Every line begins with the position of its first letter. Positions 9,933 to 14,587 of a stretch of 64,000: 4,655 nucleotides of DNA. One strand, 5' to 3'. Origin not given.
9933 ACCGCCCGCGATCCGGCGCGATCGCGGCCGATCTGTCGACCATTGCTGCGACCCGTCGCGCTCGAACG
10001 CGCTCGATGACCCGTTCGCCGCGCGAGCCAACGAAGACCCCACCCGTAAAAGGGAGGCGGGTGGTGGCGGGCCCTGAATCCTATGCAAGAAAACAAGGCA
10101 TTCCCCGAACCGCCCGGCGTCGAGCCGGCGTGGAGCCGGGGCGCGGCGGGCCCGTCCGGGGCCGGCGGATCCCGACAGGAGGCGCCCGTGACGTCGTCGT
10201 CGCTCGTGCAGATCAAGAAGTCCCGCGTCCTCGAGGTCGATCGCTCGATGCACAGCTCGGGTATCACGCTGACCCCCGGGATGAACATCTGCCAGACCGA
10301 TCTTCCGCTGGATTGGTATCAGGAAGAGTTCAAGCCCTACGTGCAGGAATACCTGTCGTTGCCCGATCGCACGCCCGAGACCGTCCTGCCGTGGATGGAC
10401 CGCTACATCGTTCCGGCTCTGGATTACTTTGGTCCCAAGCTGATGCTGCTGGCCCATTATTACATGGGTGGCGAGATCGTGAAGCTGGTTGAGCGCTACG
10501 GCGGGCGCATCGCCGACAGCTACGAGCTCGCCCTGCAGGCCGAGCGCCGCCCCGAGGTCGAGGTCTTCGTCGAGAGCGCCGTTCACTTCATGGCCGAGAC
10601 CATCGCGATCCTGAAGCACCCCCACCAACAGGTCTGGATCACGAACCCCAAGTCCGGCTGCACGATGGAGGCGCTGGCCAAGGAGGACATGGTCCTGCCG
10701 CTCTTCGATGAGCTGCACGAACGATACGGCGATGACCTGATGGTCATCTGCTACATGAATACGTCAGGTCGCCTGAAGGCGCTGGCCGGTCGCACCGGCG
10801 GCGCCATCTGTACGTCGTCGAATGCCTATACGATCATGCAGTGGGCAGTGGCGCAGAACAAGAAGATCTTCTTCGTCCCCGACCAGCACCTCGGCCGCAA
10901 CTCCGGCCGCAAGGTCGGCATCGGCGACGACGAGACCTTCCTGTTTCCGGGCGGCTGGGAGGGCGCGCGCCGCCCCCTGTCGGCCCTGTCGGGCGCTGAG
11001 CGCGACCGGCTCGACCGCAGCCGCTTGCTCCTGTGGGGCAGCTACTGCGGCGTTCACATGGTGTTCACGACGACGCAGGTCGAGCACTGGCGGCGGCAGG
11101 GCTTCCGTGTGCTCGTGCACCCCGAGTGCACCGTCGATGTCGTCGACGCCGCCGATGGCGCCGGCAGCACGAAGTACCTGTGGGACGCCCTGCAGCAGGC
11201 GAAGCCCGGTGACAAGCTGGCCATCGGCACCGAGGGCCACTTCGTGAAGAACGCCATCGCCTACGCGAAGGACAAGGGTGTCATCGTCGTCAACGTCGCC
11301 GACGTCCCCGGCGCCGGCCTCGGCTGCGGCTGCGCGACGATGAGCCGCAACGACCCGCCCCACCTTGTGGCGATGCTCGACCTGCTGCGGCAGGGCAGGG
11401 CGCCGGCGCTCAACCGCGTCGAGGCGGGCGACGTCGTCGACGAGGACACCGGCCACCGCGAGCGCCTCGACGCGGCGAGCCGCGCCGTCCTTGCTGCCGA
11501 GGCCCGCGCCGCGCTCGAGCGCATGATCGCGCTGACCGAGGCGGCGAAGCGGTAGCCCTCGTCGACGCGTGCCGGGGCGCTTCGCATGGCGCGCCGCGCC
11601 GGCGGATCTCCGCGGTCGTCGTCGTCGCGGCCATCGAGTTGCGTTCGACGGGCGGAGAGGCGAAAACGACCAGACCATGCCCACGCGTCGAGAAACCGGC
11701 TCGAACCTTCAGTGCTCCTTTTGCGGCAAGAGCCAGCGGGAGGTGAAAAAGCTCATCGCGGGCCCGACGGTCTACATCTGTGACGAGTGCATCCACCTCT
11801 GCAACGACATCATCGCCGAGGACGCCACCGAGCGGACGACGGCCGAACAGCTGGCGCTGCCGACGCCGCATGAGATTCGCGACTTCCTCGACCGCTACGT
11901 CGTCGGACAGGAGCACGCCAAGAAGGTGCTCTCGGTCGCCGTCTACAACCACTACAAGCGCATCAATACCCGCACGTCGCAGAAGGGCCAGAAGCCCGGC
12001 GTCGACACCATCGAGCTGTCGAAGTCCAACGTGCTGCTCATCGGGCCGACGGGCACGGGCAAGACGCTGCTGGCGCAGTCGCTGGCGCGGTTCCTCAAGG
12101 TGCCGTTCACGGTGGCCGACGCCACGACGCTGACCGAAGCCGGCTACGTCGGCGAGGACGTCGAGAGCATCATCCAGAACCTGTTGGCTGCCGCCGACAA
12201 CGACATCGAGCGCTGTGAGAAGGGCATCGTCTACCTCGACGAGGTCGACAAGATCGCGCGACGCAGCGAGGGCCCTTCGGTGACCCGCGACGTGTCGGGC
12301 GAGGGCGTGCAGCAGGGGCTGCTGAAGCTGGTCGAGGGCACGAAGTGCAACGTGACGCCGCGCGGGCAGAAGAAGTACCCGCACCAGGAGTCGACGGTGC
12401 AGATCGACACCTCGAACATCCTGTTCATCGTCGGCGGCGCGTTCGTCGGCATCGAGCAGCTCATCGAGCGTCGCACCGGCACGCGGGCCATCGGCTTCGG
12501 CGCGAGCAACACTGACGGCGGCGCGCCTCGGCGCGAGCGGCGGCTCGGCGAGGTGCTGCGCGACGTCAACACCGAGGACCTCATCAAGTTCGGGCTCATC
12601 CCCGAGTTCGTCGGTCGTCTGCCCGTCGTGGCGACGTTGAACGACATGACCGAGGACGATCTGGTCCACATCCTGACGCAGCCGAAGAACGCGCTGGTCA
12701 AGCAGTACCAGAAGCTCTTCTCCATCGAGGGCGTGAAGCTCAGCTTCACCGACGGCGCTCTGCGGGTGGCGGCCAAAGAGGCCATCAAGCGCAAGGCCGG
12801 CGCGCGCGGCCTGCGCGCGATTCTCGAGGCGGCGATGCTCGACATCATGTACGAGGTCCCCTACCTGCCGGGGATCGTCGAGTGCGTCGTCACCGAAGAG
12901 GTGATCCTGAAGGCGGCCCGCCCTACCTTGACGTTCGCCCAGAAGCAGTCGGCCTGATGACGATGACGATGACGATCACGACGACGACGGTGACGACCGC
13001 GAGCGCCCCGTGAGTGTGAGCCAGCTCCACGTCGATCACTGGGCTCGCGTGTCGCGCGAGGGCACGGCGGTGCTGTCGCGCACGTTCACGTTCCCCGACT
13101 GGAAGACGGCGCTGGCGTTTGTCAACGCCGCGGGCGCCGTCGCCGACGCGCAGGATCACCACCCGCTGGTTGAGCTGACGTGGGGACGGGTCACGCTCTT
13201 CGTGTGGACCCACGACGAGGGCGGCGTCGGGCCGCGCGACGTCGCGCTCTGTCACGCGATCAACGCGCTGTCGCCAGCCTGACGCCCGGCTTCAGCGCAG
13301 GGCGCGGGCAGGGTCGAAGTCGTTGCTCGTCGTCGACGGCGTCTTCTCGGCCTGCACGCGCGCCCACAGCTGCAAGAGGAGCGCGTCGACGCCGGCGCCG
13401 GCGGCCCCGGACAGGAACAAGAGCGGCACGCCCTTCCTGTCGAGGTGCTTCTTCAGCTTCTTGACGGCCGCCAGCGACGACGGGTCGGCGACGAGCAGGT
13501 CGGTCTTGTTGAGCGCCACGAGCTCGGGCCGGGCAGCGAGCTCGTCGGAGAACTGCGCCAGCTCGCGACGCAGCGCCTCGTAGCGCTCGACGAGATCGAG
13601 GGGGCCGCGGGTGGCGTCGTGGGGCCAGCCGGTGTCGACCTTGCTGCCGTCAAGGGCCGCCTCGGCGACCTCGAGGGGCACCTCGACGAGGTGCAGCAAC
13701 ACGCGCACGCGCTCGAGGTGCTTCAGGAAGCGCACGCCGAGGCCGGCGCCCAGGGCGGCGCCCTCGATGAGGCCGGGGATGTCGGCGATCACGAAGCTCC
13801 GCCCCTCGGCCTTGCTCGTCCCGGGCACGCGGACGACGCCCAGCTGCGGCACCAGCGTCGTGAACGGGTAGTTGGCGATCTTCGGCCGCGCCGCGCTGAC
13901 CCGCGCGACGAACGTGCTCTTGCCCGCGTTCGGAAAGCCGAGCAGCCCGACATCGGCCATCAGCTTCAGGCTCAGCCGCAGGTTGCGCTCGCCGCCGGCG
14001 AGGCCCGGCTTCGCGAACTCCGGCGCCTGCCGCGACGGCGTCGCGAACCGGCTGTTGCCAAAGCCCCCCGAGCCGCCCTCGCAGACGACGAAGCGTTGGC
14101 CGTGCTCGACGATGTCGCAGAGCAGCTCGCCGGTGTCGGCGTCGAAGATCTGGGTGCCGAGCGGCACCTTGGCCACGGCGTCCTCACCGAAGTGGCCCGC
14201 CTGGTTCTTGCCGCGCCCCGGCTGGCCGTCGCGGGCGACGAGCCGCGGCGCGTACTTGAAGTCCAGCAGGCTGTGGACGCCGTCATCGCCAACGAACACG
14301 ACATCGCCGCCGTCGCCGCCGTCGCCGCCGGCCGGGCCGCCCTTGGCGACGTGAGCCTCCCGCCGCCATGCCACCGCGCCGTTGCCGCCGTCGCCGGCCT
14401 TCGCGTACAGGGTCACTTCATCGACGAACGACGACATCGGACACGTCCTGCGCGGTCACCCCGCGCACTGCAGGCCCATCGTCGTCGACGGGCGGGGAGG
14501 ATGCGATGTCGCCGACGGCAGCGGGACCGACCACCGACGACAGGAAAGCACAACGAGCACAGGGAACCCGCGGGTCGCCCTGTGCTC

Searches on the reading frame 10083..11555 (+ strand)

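Call 90: search_protein_families(library=pfam, proteins=[window:10083-11555:+], max_evalue=0.0001)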
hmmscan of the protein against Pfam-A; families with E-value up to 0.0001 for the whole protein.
window:10083-11555:+ (490 aa): 1 family
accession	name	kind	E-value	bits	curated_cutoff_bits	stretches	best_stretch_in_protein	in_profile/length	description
PF02445.21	NadA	-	8.3e-61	206.1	27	1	120-434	12-271/295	Quinolinate synthetase A protein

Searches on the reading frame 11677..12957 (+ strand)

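Call 90: search_protein_families(library=pfam, proteins=[window:11677-12957:+], max_evalue=0.0001)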
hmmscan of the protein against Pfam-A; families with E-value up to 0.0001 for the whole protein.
window:11677-12957:+ (426 aa): 7 families
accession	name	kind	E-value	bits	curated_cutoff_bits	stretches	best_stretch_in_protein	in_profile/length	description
PF07724.20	AAA_2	-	5.2e-31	108.3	27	1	116-317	3-165/166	AAA domain (Cdc48 subfamily)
PF06689.19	zf-C4_ClpX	-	8.7e-20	70.8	27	1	12-48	2-39/39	ClpX C4-type zinc finger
PF00004.35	AAA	-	8.3e-16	59.1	21.2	1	119-237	1-99/131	ATPase family associated with various cellular activities (AAA)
PF10431.15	ClpB_D2-small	-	2.9e-09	37.3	21.9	1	325-394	2-67/81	C-terminal, D2-small domain, of ClpB protein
PF07728.20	AAA_5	-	3.6e-08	33.9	22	1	118-194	1-79/139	AAA domain (dynein-related subfamily)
PF01078.27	Mg_chelatase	-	5.6e-06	26.4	20.3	0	116-141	22-47/207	Magnesium chelatase, subunit ChlI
PF13401.12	AAA_22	-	4.2e-05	24.3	27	0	115-174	4-76/130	AAA domain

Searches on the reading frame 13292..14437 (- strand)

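Call 90: search_protein_families(library=pfam, proteins=[window:13292-14437:-], max_evalue=0.0001)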
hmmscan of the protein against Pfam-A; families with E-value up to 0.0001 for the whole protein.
window:13292-14437:- (381 aa): 3 families
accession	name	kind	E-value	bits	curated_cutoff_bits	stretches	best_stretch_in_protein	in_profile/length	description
PF01018.28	GTP1_OBG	-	1.9e-54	183.9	27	1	5-159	1-155/155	GTP1/OBG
PF01926.29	MMR_HSR1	-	6.5e-19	68.6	21.9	1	162-311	1-113/113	50S ribosome-binding GTPase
PF02421.24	FeoB_N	-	4.1e-07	30.1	27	1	163-223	3-57/156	Ferrous iron transport protein B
